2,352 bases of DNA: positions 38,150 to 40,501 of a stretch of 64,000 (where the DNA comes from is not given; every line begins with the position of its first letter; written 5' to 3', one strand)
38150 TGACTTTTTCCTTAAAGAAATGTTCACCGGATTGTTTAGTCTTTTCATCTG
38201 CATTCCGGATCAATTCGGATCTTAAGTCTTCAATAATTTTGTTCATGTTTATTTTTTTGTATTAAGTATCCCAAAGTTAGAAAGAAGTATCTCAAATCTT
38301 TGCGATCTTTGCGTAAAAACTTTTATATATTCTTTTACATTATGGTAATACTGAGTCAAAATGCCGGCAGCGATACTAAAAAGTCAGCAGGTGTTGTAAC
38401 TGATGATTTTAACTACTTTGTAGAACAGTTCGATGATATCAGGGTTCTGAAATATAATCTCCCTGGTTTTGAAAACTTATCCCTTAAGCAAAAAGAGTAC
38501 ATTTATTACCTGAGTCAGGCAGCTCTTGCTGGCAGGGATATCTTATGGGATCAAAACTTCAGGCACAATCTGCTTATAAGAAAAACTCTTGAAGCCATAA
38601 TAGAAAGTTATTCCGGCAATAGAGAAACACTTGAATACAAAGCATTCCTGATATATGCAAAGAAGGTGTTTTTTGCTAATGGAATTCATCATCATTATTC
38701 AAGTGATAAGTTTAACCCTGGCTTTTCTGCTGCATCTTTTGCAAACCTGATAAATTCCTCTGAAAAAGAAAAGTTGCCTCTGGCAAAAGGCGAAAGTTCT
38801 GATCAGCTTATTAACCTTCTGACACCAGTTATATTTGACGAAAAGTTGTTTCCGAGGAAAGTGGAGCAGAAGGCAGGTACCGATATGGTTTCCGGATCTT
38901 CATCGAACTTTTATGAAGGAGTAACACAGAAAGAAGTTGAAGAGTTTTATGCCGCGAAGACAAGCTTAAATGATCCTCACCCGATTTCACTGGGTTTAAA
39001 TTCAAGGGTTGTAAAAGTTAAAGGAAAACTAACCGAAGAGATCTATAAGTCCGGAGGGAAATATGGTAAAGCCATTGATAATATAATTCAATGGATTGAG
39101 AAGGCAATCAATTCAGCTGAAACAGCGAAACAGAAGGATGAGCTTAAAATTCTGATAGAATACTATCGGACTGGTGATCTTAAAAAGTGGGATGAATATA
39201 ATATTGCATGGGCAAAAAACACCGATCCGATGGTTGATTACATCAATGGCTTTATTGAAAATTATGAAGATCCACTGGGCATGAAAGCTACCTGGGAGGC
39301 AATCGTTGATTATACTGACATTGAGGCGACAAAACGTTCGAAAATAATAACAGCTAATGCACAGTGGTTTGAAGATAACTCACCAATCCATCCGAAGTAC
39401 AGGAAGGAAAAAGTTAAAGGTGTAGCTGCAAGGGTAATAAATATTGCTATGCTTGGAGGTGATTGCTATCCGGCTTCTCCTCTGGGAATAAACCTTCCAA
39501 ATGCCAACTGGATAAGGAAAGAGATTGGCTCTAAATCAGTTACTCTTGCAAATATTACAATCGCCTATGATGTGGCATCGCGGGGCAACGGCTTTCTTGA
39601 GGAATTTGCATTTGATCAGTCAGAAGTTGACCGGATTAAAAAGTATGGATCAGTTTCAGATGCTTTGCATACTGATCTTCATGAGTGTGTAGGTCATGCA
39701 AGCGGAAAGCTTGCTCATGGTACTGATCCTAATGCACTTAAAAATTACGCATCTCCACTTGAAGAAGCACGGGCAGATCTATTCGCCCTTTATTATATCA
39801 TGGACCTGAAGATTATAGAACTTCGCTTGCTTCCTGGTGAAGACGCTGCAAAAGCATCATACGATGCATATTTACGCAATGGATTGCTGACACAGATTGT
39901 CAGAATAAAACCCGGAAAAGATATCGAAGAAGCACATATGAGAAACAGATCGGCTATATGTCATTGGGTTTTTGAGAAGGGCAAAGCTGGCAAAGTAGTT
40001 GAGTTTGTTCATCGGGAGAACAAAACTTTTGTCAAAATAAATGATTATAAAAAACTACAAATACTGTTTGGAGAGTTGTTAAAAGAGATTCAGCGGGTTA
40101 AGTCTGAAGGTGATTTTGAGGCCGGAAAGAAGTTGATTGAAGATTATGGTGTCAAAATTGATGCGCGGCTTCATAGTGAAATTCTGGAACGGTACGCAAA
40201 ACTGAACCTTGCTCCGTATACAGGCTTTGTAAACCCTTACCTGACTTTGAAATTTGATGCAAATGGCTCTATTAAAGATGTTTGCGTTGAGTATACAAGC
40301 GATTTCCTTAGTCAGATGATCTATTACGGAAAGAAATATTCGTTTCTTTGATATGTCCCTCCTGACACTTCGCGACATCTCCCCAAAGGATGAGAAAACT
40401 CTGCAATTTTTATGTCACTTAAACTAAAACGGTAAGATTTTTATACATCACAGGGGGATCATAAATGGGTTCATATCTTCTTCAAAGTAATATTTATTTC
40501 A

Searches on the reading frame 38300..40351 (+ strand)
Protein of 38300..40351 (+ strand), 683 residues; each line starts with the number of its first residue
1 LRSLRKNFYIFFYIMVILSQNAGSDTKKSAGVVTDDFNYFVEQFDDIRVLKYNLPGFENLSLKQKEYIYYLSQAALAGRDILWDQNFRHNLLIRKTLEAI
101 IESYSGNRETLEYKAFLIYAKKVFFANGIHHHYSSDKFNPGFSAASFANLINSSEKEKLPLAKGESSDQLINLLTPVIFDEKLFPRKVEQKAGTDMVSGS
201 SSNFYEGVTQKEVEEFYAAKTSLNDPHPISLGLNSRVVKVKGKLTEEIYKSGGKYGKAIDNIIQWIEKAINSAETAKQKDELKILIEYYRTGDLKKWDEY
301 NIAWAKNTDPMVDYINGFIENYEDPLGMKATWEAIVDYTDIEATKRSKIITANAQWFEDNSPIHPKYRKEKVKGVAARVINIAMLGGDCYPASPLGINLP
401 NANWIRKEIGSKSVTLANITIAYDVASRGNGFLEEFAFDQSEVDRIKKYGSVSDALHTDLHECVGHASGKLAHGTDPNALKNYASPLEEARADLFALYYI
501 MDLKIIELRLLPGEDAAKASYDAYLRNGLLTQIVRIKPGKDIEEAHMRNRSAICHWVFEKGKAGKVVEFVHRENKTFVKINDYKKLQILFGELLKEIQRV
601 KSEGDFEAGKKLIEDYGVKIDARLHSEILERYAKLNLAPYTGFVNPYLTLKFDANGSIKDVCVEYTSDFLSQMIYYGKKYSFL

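Call 9: search_protein_families(library=pfam, proteins=[window:38300-40351:+], max_evalue=0.001)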
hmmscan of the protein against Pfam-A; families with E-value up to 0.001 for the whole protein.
window:38300-40351:+ (683 aa): 1 family
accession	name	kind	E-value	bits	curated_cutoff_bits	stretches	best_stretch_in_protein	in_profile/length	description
PF03571.21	Peptidase_M49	-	2.7e-46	158.6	21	2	246-478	92-315/548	Peptidase family M49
